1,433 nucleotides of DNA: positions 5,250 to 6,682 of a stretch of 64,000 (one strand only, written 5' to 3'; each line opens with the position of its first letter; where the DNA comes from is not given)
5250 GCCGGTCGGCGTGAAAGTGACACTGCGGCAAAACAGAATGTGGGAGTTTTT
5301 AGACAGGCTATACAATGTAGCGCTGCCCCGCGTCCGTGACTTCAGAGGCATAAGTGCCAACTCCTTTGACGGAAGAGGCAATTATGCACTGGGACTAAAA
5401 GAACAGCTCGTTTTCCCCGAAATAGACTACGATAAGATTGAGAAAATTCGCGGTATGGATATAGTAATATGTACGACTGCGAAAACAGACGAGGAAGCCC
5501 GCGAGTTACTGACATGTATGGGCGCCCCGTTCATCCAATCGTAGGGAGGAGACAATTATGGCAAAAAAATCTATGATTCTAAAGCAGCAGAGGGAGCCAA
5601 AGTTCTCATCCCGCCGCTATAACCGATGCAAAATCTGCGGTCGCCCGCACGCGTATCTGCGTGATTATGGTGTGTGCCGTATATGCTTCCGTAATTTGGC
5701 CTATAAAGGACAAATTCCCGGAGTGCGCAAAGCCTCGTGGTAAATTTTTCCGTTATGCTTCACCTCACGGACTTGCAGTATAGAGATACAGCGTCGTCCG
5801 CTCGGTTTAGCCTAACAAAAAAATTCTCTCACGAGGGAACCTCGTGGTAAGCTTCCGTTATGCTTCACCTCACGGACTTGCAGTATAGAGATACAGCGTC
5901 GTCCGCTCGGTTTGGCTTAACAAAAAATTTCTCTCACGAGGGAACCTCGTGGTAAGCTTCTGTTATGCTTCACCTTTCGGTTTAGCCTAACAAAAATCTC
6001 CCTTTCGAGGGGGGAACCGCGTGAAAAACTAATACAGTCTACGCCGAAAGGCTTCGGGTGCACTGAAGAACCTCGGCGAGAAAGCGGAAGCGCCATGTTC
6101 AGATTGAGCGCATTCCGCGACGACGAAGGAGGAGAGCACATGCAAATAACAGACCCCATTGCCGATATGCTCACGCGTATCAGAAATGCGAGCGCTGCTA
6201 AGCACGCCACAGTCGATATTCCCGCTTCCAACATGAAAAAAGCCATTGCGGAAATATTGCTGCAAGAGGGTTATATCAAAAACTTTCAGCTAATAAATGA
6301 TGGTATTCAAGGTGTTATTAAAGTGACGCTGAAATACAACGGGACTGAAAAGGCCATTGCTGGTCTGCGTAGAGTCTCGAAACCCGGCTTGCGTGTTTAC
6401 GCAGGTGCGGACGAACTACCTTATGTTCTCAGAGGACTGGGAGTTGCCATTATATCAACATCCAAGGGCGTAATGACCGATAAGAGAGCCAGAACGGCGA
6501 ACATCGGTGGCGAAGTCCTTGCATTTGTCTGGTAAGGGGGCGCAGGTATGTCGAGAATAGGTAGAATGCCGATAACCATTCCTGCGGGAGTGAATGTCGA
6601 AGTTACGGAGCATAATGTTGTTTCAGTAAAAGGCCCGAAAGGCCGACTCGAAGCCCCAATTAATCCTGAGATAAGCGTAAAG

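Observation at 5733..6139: Three tandem ~105-bp repeats seeded on the last 11 nt of rpsZ fill a 396-bp gap inside the spc operon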

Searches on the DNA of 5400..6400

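Call 4: search_rna_families(source=window, start=5400, end=6400, threshold=evalue, max_evalue=10, show_alignments=3)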
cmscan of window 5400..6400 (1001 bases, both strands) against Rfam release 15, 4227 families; matches with E-value up to 10: 2.
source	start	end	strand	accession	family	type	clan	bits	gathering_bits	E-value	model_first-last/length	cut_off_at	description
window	5560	5615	-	RF00609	SNORD100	Gene; snRNA; snoRNA; CD-box;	CL00073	15.2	58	7.5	1-81/81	no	Small nucleolar RNA SNORD100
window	5566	5641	-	RF01715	Pedo-repair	Cis-reg;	-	11.6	150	9.9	1-211/211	no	Pedo-repair RNA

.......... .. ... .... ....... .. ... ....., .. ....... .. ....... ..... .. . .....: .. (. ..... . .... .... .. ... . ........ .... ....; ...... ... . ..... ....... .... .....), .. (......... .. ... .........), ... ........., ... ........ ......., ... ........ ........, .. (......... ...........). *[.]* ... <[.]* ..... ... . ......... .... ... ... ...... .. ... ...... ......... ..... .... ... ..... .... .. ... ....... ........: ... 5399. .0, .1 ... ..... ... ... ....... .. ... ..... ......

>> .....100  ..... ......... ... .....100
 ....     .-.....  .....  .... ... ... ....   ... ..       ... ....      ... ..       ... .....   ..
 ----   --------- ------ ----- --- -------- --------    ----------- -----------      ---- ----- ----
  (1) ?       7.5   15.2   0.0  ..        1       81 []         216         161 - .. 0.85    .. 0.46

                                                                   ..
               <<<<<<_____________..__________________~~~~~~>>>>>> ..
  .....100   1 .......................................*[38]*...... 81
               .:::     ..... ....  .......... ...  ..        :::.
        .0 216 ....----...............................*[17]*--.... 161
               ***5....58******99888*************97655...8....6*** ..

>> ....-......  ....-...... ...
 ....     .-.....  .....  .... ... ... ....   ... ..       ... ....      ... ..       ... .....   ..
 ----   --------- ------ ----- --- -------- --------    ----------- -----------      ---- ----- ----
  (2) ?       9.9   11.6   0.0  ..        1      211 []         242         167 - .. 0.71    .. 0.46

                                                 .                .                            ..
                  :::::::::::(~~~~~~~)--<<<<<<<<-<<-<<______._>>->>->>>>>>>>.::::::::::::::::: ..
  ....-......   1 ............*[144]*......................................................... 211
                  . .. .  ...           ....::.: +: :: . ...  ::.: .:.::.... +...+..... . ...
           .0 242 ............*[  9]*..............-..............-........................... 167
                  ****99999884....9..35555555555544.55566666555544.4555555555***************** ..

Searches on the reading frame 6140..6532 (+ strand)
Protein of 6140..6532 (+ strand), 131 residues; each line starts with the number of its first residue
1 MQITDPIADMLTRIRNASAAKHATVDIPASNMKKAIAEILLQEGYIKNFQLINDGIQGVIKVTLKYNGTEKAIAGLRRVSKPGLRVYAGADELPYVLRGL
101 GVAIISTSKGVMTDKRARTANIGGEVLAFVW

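Call 13: find_related_loci(query=window:6140-6532:+, collection=genome_contigs, flank=1500)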
Query window:6140-6532:+ (131 aa) in genome_contigs; peptide patterns used: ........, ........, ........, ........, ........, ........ (x = any residue, [..] = any of these).
600 stretches matched a pattern (row limit reached: there are more); 584 encode a relative of the query (tblastn E <= 1e-3); the best 80 are kept; 80 distinct loci.
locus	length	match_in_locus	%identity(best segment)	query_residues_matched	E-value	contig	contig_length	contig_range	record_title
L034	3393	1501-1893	88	1-131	1e-76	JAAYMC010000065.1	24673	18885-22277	MAG: Clostridiales bacterium isolate AS20ysBPTH_149 53795_AS20, whole genome shotgun sequence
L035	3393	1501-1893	85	1-131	1e-73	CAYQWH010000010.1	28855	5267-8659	MAG TPA_asm: uncultured Oscillospiraceae bacterium isolate SRP222994_co1_364 genome assembly, contig: NODE_3075_length_2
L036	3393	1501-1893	85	1-131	2e-73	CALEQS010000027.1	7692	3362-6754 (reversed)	MAG TPA_asm: uncultured Clostridia bacterium isolate SRR1747018_bin.29_CONCOCT_v1.1_MAG genome assembly, contig: ERZ8082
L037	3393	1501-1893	82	1-131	6e-73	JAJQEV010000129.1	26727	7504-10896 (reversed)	MAG: Clostridiales bacterium isolate MI.B2_1 NODE_216_length_26727_cov_31.681651, whole genome shotgun sequence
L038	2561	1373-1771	83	1-131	3e-73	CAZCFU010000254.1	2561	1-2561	MAG TPA_asm: uncultured Oscillospiraceae bacterium isolate ERP125879_co2_90 genome assembly, contig: NODE_24621_length_2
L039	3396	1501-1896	83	1-131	6e-72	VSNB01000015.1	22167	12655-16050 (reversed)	MAG: Clostridiales bacterium isolate SC1148_S1_bin.5 SC1148_S1_SC1148_S1_bin.5_contig_15, whole genome shotgun sequence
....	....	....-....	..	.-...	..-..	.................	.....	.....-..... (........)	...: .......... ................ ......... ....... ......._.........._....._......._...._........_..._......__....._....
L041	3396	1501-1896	84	1-131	2e-71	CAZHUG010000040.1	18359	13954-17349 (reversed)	MAG TPA_asm: uncultured Oscillospiraceae bacterium isolate SRP294416_co2_673 genome assembly, contig: NODE_3298_length_1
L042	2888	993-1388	84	1-131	6e-72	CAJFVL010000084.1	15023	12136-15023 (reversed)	uncultured Clostridium sp. isolate Chicken_22_mag_73 genome assembly, contig: MAGpy_11413_22_idba_bin_73_fascaffold_8311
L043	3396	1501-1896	82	1-131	1e-71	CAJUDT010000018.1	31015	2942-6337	MAG TPA_asm: uncultured Flavonifractor sp. isolate MGBC117744 genome assembly, contig: MGBC117744.18, whole genome shotg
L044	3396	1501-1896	82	1-131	6e-71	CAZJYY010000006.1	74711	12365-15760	MAG TPA_asm: uncultured Oscillospiraceae bacterium isolate SRP335695_co1_39 genome assembly, contig: NODE_108_length_747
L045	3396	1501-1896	83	1-131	4e-71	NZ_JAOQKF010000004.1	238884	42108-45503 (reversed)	Muriventricola aceti strain H5_61 .14207_7_60.4, whole genome shotgun sequence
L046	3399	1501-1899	83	1-131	6e-71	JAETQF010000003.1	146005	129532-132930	MAG: Oscillospiraceae bacterium isolate S26_Bin1 scaffold_92, whole genome shotgun sequence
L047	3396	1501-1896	83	1-131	6e-71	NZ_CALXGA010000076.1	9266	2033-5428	MAG: uncultured Intestinimonas sp. isolate BRZ_F__bin67 BRZ_F__NODE_8548_length_9266_cov_8.673305, whole genome shotgun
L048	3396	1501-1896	83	1-131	7e-71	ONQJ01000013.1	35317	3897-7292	uncultured Clostridiales bacterium isolate RUG542 genome assembly, contig: scaffold_1044, whole genome shotgun sequence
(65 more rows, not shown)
